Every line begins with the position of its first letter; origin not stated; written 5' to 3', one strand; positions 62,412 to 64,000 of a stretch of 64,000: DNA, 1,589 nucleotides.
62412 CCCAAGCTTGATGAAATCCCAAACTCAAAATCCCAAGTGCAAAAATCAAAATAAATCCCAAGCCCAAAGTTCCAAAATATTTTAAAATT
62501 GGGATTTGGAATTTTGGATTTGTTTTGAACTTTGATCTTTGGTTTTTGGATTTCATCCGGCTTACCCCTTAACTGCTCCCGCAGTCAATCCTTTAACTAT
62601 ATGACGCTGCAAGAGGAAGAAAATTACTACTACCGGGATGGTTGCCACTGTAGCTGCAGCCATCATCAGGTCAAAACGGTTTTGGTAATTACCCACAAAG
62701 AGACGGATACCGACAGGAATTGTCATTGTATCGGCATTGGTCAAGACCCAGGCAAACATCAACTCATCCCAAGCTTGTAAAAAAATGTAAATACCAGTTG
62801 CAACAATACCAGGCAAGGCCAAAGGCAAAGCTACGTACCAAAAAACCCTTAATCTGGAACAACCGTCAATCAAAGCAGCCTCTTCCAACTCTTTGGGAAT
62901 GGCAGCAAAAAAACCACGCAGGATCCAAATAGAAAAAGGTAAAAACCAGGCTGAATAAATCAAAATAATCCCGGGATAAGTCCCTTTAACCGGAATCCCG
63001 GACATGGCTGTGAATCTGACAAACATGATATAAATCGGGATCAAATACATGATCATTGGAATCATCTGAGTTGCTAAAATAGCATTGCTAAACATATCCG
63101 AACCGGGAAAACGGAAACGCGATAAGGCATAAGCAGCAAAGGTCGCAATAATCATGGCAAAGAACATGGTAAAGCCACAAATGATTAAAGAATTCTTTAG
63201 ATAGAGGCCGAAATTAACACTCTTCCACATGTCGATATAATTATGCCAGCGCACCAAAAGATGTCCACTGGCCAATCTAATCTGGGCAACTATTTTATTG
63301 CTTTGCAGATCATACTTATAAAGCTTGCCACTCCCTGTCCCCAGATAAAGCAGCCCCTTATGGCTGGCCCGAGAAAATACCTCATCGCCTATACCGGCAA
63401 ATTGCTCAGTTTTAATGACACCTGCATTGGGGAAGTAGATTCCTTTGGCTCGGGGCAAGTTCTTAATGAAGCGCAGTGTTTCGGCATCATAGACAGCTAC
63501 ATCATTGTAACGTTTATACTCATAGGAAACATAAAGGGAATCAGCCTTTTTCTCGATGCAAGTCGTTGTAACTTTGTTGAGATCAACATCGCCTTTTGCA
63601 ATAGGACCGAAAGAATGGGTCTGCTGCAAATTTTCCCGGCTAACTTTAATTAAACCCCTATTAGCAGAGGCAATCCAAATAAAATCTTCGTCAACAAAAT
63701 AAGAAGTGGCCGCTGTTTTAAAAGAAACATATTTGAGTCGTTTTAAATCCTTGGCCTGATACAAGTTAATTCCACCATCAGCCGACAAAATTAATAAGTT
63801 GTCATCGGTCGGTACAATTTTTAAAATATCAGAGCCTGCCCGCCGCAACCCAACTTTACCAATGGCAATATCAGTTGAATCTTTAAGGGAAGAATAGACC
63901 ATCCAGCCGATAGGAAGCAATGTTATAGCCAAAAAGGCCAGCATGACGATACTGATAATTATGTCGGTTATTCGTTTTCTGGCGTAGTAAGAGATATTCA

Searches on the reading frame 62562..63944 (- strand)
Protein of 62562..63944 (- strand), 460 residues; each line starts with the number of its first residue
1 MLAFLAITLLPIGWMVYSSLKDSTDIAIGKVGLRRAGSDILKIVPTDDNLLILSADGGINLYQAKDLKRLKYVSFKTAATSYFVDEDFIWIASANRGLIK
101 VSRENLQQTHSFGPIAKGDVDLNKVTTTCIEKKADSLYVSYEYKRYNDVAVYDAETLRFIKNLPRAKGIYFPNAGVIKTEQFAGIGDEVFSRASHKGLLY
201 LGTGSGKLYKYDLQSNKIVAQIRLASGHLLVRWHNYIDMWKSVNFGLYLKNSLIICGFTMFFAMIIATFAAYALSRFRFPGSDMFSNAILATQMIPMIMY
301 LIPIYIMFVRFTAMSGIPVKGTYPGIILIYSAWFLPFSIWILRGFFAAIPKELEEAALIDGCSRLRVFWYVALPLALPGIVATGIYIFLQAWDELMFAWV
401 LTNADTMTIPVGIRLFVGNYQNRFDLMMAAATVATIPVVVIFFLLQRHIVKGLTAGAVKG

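Call 21: search_protein_families(library=pfam, proteins=[window:62562-63944:-])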
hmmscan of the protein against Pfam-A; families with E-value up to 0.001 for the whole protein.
window:62562-63944:- (460 aa): 1 family
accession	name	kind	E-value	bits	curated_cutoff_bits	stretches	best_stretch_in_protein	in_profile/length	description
PF00528.27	BPD_transp_1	-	1.9e-19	70.6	26.4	1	264-453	2-182/184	Binding-protein-dependent transport system inner membrane component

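Call 38: find_encoding_contigs(protein=window:62562-63944:-, flank=10000, max_places=4)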
Protein window:62562-63944:- (460 aa): no gene with exactly this product is on record in the collection.
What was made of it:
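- Tried and rejected: That protein is not on record (call 38).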
